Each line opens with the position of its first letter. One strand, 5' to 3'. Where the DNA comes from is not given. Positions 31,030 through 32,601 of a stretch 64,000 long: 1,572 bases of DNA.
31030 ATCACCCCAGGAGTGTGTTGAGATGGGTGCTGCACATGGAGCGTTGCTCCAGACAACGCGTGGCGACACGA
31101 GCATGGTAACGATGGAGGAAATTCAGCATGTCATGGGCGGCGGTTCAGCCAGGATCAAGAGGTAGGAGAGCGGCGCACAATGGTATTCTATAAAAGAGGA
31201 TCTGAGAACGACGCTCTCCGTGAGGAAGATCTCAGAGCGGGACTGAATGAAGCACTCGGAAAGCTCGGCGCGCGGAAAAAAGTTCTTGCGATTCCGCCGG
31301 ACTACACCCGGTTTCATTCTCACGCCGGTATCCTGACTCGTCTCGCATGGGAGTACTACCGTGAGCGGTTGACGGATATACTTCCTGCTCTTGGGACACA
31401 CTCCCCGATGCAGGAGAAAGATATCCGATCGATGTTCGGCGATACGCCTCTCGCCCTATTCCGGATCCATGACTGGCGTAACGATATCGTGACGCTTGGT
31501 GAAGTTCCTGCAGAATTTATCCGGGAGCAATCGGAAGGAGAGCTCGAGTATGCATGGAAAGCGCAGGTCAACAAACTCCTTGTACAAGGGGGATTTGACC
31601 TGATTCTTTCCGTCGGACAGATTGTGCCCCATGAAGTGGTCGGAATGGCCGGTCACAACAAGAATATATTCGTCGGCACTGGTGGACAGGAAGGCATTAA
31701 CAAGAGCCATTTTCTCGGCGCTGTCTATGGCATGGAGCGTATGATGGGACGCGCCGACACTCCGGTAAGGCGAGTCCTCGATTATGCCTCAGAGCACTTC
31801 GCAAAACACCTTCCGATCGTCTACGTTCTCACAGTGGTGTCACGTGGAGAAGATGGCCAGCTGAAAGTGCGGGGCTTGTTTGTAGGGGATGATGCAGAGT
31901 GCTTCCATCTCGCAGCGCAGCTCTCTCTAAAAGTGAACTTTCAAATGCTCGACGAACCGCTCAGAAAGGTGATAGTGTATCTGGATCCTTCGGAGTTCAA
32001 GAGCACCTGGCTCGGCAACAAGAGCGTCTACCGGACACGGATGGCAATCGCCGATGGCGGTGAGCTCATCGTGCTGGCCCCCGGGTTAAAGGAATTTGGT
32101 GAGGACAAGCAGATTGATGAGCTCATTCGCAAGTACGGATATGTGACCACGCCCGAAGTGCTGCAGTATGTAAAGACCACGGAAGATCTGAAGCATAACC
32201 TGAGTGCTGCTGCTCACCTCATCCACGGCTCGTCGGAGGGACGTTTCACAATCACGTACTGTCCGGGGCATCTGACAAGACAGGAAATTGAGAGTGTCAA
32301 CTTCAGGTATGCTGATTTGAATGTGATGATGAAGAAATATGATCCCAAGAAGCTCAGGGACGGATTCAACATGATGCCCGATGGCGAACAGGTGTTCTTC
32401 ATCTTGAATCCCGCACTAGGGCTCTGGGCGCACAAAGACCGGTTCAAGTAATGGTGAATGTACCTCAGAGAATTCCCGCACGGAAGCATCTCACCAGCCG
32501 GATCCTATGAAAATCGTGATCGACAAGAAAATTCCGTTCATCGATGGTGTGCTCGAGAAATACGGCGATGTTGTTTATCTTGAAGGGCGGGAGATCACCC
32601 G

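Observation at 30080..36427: Operon joining a KdgK-like kinase, a LarA-type epimerase, gnd and uxaE: possible mannonate-to-gluconate bypass of the classical hexuronate pathway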

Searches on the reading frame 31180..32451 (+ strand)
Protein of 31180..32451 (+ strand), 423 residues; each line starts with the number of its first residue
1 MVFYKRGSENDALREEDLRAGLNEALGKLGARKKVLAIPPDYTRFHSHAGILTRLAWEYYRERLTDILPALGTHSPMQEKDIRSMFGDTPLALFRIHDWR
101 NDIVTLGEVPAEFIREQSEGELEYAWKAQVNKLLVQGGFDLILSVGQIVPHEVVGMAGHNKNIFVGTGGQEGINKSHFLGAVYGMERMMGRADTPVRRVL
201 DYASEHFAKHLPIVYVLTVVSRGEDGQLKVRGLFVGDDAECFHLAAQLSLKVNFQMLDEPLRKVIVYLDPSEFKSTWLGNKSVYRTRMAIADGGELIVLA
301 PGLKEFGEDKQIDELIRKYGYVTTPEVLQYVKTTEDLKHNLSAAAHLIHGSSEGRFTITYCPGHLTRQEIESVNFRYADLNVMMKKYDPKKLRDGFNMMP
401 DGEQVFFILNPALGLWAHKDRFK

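Call 4: search_protein_families(library=pfam, proteins=[window:31180-32451:+])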
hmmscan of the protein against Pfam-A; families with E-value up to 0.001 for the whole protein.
window:31180-32451:+ (423 aa): 1 family
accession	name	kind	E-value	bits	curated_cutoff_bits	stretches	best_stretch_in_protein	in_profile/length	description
PF09861.14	Lar_N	-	1e-10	41.6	23.3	1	31-179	53-194/204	Lactate racemase N-terminal domain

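Call 5: search_protein_families(library=ncbifam, proteins=[window:31180-32451:+])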
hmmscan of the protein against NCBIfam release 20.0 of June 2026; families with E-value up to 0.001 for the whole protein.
window:31180-32451:+ (423 aa): 4 families
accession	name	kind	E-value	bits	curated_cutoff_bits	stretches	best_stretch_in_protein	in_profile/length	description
NF052594.1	NPN_18_hexonate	equivalog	1.1e-201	669.9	500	1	10-417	2-410/411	nickel-dependent putative hexonate epimerase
NF052593.1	NPN_racem_MAR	equivalog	1.4e-12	47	500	1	31-309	57-321/415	nickel-dependent malate racemase, LarAH6 family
NF052595.1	NPN_LarAH5_MAR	equivalog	6.2e-07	28.7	462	1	28-310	53-321/415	nickel-dependent malate racemase, LarAH5 family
NF033504.2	Ni_dep_LarA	equivalog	1.4e-06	27.3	460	1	32-243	61-258/422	nickel-dependent lactate racemase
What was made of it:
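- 31180..32451 (+): LarAH18, a nickel-pincer-nucleotide-dependent 2-hydroxyacid epimerase homolog. The predicted reaction is C2 epimerisation of D-mannonate(-6-P) to D-gluconate(-6-P). NF052594 670 bits, cut-off 500 (call 5).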

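Call 15: find_homologous_proteins(query=window:31180-32451:+, max_evalue=1e-20)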
Query window:31180-32451:+ (423 aa): 8000 proteins with E <= 1e-20 among 8000 candidates; the best 120 are listed.
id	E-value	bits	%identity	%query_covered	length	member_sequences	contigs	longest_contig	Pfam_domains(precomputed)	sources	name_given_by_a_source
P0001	2.8e-279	944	97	100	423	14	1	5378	PF09861.15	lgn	-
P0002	9.1e-278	939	96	100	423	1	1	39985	PF09861.15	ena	-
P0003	1.7e-277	938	96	100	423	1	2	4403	PF09861.15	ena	-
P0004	1.5e-275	931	95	100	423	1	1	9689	PF09861.15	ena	-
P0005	2.1e-275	931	95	100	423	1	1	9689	PF09861.15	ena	-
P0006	9.9e-275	929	95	100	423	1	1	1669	PF09861.15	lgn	-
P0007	3.6e-270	914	93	100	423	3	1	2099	PF09861.15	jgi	jgi:nickel-dependent lactate racemase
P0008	2.7e-269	911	93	100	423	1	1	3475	PF09861.15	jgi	jgi:nickel-dependent lactate racemase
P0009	1.8e-268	908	92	100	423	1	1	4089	PF09861.15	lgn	-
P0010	1.9e-268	908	92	100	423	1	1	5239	PF09861.15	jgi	jgi:nickel-dependent lactate racemase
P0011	1.9e-268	908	92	100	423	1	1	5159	PF09861.15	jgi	jgi:nickel-dependent lactate racemase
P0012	6.6e-268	906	92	100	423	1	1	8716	PF09861.15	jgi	jgi:nickel-dependent lactate racemase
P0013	1.3e-267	905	93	100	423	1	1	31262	PF09861.15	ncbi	-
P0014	1.4e-263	892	90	100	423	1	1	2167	PF09861.15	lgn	-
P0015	6.8e-263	890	91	100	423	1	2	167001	PF09861.15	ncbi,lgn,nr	ncbi:MAG: lactate racemase domain-containing protein [Ignavibacteriales bacterium]|nr:lactate racema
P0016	2.3e-262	888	89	100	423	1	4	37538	PF09861.15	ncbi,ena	-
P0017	4.7e-259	877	89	100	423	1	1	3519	PF09861.15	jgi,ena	-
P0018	1.2e-257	872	88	100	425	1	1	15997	PF09861.15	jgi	jgi:nickel-dependent lactate racemase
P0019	4.7e-252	854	86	100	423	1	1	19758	PF09861.15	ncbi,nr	ncbi:MAG TPA: lactate racemase domain-containing protein [Bacteroidota bacterium]|nr:lactate racemas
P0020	1.6e-251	852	87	100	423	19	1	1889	PF09861.15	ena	-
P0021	1.7e-251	852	86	100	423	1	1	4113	PF09861.15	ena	-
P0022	6.1e-251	850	86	100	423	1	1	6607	PF09861.15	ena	-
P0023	1.5e-250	849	86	100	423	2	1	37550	PF09861.15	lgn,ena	-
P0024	4.5e-247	837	85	100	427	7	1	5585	PF09861.15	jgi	jgi:nickel-dependent lactate racemase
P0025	6.4e-247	837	84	100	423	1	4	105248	PF09861.15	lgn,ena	-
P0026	1.3e-246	836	85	100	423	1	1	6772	PF09861.15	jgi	jgi:nickel-dependent lactate racemase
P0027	3.6e-246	834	84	100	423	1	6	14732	PF09861.15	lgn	-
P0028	4.4e-246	834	85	100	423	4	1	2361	PF09861.15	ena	-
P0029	4.9e-245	831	83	100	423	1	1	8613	PF09861.15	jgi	jgi:nickel-dependent lactate racemase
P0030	8.4e-245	830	83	100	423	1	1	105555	PF09861.15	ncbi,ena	-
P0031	1.0e-243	826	90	92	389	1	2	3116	PF09861.15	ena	-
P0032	4.6e-243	824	81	100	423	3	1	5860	PF09861.15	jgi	jgi:nickel-dependent lactate racemase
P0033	1.0e-242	823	83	100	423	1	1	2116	PF09861.15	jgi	jgi:nickel-dependent lactate racemase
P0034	1.6e-242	822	82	100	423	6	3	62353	PF09861.15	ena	-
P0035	3.0e-242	822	82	100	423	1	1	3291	PF09861.15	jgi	jgi:nickel-dependent lactate racemase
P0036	1.1e-241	820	82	100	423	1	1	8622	PF09861.15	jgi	jgi:nickel-dependent lactate racemase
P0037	1.6e-241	819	82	100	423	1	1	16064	PF09861.15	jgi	jgi:nickel-dependent lactate racemase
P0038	1.1e-240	816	81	100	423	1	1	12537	PF09861.15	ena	-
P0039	1.1e-240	816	82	100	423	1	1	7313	PF09861.15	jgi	jgi:nickel-dependent lactate racemase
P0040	2.8e-240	815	81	100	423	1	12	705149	PF09861.15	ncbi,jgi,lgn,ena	-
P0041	4.2e-240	814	80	100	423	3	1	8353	PF09861.15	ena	-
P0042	7.2e-240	814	82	100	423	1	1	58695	PF09861.15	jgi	jgi:nickel-dependent lactate racemase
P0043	8.4e-240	813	81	100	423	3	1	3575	PF09861.15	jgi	jgi:nickel-dependent lactate racemase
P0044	9.9e-240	813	82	100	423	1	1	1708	PF09861.15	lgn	-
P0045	3.3e-239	812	81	100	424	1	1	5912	PF09861.15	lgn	-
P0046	7.9e-239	810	81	100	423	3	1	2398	PF09861.15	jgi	jgi:nickel-dependent lactate racemase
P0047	8.8e-239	810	81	100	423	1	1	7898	PF09861.15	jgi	jgi:nickel-dependent lactate racemase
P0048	2.7e-237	805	80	100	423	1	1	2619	PF09861.15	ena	-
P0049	2.7e-237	805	80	100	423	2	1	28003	PF09861.15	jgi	jgi:nickel-dependent lactate racemase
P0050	3.6e-237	805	80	100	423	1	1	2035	PF09861.15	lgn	-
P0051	3.7e-237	805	80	100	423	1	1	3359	PF09861.15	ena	-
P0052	5.2e-237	804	81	100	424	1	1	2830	PF09861.15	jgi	jgi:nickel-dependent lactate racemase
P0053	1.9e-236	802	80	100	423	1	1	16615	PF09861.15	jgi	jgi:nickel-dependent lactate racemase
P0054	4.8e-236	801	80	100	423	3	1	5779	PF09861.15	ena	-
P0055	8.1e-236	800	80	100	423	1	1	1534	PF09861.15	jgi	jgi:nickel-dependent lactate racemase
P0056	1.3e-235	800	80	100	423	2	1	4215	PF09861.15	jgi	jgi:nickel-dependent lactate racemase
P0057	2.1e-235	799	79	100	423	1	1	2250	PF09861.15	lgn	-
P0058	2.4e-235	799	80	100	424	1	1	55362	PF09861.15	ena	-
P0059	2.4e-235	799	80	100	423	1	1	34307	PF09861.15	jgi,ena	jgi:nickel-dependent lactate racemase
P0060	2.9e-235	799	80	100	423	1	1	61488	PF09861.15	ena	-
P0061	3.9e-235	798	79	100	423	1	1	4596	PF09861.15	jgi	-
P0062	5.3e-235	798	80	100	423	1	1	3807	PF09861.15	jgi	jgi:nickel-dependent lactate racemase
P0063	5.4e-235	798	78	100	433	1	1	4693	PF09861.15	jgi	jgi:nickel-dependent lactate racemase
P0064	6.3e-235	797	80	100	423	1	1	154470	PF09861.15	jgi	jgi:nickel-dependent lactate racemase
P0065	6.4e-235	797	80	100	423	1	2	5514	PF09861.15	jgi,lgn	jgi:nickel-dependent lactate racemase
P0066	1.0e-234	797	79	100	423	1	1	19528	PF09861.15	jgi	jgi:nickel-dependent lactate racemase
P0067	1.9e-234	796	79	100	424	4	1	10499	PF09861.15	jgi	jgi:nickel-dependent lactate racemase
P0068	1.9e-234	796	79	100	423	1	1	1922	PF09861.15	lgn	-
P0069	1.9e-234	796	79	100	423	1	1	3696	PF09861.15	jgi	jgi:nickel-dependent lactate racemase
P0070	2.4e-234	796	80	100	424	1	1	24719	PF09861.15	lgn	-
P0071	2.4e-234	796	79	100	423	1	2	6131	PF09861.15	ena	-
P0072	2.4e-234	796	79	100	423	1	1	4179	PF09861.15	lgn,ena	-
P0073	4.5e-234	795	79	100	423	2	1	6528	PF09861.15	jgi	jgi:nickel-dependent lactate racemase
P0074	6.4e-234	794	78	100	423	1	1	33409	PF09861.15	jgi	jgi:nickel-dependent lactate racemase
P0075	8.0e-234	794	81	97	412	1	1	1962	PF09861.15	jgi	jgi:nickel-dependent lactate racemase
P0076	1.1e-233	793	79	100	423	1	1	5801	PF09861.15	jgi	jgi:nickel-dependent lactate racemase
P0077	1.7e-233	793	79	100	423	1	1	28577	PF09861.15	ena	-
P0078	2.5e-233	792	80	100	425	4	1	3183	PF09861.15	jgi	jgi:nickel-dependent lactate racemase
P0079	3.0e-233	792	79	100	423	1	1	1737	PF09861.15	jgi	jgi:nickel-dependent lactate racemase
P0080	3.1e-233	792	78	100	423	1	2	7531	PF09861.15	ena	-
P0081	3.2e-233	792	79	100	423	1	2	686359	PF09861.15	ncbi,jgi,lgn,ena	ncbi:MAG: lactate racemase domain-containing protein [Bacteroidota bacterium]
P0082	4.2e-233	791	79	100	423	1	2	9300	PF09861.15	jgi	jgi:nickel-dependent lactate racemase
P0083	4.8e-233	791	79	100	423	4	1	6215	PF09861.15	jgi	jgi:nickel-dependent lactate racemase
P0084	6.0e-233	791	79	100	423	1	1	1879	PF09861.15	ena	-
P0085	6.1e-233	791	79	100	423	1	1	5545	PF09861.15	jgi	jgi:nickel-dependent lactate racemase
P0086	6.1e-233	791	79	100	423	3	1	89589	PF09861.15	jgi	jgi:nickel-dependent lactate racemase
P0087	7.5e-233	791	81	97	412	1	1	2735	PF09861.15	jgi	jgi:nickel-dependent lactate racemase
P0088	7.9e-233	791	78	100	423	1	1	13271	PF09861.15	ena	-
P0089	8.7e-233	790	79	100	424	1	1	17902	PF09861.15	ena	-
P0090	9.2e-233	790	78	100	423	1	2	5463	PF09861.15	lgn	-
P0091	1.2e-232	790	78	100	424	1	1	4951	PF09861.15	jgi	jgi:nickel-dependent lactate racemase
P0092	2.5e-232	789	78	100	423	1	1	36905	PF09861.15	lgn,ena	-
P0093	3.0e-232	789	79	100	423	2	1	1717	PF09861.15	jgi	jgi:nickel-dependent lactate racemase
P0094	4.3e-232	788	78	100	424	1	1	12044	PF09861.15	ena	-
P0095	5.3e-232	788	78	100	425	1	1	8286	PF09861.15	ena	-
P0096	5.4e-232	788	78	100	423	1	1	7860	PF09861.15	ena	-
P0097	6.3e-232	788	79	100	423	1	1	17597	PF09861.15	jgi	jgi:nickel-dependent lactate racemase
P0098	7.2e-232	787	77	100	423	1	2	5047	PF09861.15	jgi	jgi:nickel-dependent lactate racemase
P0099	8.1e-232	787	78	100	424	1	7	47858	PF09861.15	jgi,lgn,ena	jgi:nickel-dependent lactate racemase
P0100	8.2e-232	787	79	100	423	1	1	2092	PF09861.15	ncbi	-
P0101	8.6e-232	787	78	100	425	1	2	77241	PF09861.15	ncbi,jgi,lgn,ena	-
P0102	9.9e-232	787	78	100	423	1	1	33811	PF09861.15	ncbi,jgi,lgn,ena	ncbi:MAG: lactate racemase domain-containing protein [Bacteroidota bacterium]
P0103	1.0e-231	787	80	100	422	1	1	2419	PF09861.15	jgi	jgi:nickel-dependent lactate racemase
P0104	1.5e-231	786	78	100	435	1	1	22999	PF09861.15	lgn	-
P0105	1.6e-231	786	80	100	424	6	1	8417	PF09861.15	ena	-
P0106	1.8e-231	786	79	100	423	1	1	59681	PF09861.15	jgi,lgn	jgi:nickel-dependent lactate racemase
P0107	2.0e-231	786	79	100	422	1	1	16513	PF09861.15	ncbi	-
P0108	2.7e-231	785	78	100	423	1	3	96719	PF09861.15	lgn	-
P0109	3.1e-231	785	78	100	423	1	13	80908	PF09861.15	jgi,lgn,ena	jgi:nickel-dependent lactate racemase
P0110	3.2e-231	785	78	100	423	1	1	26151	PF09861.15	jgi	jgi:nickel-dependent lactate racemase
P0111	3.6e-231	785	78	100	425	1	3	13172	PF09861.15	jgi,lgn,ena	jgi:nickel-dependent lactate racemase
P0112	3.9e-231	785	78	100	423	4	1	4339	PF09861.15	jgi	-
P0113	4.5e-231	785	78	100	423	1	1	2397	PF09861.15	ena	-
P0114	5.7e-231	784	77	100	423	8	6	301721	PF09861.15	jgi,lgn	jgi:nickel-dependent lactate racemase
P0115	6.9e-231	784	78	100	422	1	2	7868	PF09861.15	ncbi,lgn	-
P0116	7.2e-231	784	77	100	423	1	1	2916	PF09861.15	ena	-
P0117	8.0e-231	784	78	100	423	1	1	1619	PF09861.15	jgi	jgi:nickel-dependent lactate racemase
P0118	1.1e-230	783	78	100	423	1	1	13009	PF09861.15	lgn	-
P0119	1.4e-230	783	78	100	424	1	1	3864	PF09861.15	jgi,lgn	jgi:nickel-dependent lactate racemase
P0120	1.4e-230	783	78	100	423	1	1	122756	PF09861.15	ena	-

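Call 17: find_related_loci(query=A1, collection=genome_contigs, flank=10000)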
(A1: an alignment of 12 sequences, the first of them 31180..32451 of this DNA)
Query A1 (423 aa) in genome_contigs; peptide patterns used: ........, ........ (x = any residue, [..] = any of these).
600 stretches matched a pattern (row limit reached: there are more); 588 encode a relative of the query (tblastn E <= 1e-3); the best 80 are kept; 80 distinct loci.
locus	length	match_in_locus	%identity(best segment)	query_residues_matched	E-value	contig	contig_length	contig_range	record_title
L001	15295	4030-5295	80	1-422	0e+0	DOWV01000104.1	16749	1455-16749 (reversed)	MAG TPA_asm: Bacteroidetes bacterium isolate UBA9647 contig_354, whole genome shotgun sequence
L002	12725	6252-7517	77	1-422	0e+0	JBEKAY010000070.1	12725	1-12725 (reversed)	MAG: Bacteroidota bacterium isolate SPRUCE 123 SPRUCE_123_70, whole genome shotgun sequence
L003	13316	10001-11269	77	1-423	0e+0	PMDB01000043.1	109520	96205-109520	MAG: Ignavibacteriae bacterium isolate fen_1287 73.20120700_E2X.73_contig_19437, whole genome shotgun sequence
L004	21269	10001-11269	74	1-423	0e+0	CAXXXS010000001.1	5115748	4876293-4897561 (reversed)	MAG: Bacteroidales bacterium isolate cfd47556-b600-40b4-9185-b1262979a081 genome assembly, contig: contig_1, whole genom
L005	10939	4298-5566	71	1-423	0e+0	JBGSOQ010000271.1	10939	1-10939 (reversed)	MAG: Ignavibacteriaceae bacterium isolate JTS-AC284 k141_1048946, whole genome shotgun sequence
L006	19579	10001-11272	73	1-423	0e+0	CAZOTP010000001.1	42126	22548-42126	MAG TPA_asm: uncultured Pirellulales bacterium isolate SRP167436_co1_94 genome assembly, contig: NODE_1181_length_42126_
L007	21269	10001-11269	71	1-423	0e+0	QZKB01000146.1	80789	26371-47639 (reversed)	MAG: Ignavibacteriales bacterium isolate SURF_24 Ga0104751_1000285, whole genome shotgun sequence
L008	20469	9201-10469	72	1-423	0e+0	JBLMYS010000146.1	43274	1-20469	MAG: Acidobacteriota bacterium isolate MAG223 PRJNA951521_bin78_renamed_145, whole genome shotgun sequence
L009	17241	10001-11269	71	1-423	0e+0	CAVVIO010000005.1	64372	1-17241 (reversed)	MAG: uncultured Bacteroidales bacterium isolate MFD02923.bin.2.58 genome assembly, contig: contig_13456, whole genome sh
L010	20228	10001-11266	73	1-422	0e+0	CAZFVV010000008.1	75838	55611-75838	MAG TPA_asm: uncultured Calditrichaceae bacterium isolate SRP329715_co1_261 genome assembly, contig: NODE_374_length_758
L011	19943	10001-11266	71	1-422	0e+0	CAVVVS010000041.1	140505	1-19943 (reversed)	MAG: uncultured Ignavibacteriales bacterium isolate MFD02923.bin.1.123 genome assembly, contig: contig_32181, whole geno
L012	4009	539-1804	71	1-423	0e+0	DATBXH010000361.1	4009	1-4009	MAG TPA_asm: Bacteroidales bacterium isolate SMAG_U7562 k141_98608, whole genome shotgun sequence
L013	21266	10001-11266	72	1-422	0e+0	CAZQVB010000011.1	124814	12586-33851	MAG TPA_asm: uncultured Roseivirgaceae bacterium isolate SRP063590_co1_14 genome assembly, contig: NODE_137_length_12481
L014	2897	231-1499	71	1-423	0e+0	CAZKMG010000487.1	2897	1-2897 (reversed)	MAG TPA_asm: uncultured Bacteroidaceae bacterium isolate binchicken_co129_645 genome assembly, contig: NODE_141608_lengt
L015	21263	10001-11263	73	1-422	0e+0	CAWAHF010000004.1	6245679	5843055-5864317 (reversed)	MAG: uncultured Bacteroidales bacterium isolate MFD02416.bin.1.317 genome assembly, contig: contig_49773, whole genome s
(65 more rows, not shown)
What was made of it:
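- Conserved context in the 80 best of at least 588 matches in species-representative genomes (call 17): LarAH18 is a separate, very tightly conserved group, 67-80% identical across phyla (call 17).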

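Call 32: search_solved_structures(query=window:31180-32451:+, max_evalue=0.01, show_alignments=3)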
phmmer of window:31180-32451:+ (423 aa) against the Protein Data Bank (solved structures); distinct sequences matched with E-value up to 0.01: 2.
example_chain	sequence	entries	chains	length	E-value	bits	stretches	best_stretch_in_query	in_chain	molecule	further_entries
4nar_A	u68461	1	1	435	7.3e-42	146.5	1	9-357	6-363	Putative uronate isomerase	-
2yjg_A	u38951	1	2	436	0.0003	22.6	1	31-238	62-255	LACTATE RACEMASE APOPROTEIN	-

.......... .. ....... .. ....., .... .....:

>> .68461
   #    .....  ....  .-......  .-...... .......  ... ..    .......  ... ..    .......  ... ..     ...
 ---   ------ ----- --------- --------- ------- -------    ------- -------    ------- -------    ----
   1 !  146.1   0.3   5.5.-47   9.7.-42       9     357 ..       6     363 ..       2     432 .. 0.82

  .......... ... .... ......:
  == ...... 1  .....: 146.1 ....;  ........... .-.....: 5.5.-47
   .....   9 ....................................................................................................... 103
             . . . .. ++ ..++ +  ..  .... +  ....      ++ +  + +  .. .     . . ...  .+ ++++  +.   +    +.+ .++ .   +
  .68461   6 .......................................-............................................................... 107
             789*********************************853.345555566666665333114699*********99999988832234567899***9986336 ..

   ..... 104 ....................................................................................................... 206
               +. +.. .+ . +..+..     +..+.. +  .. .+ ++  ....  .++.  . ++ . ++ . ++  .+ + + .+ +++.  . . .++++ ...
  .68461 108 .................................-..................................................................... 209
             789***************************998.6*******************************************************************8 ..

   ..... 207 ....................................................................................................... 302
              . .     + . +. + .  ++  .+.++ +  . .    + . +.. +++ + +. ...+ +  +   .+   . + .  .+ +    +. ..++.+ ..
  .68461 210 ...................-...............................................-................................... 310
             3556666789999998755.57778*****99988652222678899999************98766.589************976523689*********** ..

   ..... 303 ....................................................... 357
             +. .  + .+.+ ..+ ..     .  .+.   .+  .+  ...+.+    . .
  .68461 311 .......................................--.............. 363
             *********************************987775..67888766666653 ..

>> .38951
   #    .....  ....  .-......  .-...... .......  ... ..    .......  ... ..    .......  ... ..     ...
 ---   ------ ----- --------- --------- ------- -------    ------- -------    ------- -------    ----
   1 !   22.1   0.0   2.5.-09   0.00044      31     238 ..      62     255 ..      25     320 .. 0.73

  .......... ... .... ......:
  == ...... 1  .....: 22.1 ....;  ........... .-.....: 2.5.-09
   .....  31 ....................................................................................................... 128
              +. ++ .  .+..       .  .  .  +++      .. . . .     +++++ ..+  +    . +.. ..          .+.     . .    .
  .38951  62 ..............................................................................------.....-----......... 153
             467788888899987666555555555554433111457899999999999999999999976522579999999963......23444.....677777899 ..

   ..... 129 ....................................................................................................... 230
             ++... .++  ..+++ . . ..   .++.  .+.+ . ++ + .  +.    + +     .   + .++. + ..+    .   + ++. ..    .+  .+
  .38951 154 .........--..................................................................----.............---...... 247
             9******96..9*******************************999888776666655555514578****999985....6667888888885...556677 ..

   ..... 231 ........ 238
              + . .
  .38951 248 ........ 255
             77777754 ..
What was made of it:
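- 31180..32451 (+): It scores 146 bits to T. maritima GntE 4NAR (call 32).
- On LarA superfamily (NPN-dependent 2-hydroxyacid racemases/epimerases): Pfam PF09861 41.6 bits against a cut-off of 23.3 (call 4). phmmer hits to 4NAR (146 bits) and 2YJG (call 32).
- Closest known: Thermotoga maritima UxaR-regulated operon aldH-pelB-gnd-uxaR-uxaE-uxaD-gntE-gntK. Different: The epimerase there is LarAH20 (GntE2), only distantly related to the window protein (146 bits, call 32).
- It is only about 146 bits from GntE2 (call 32).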
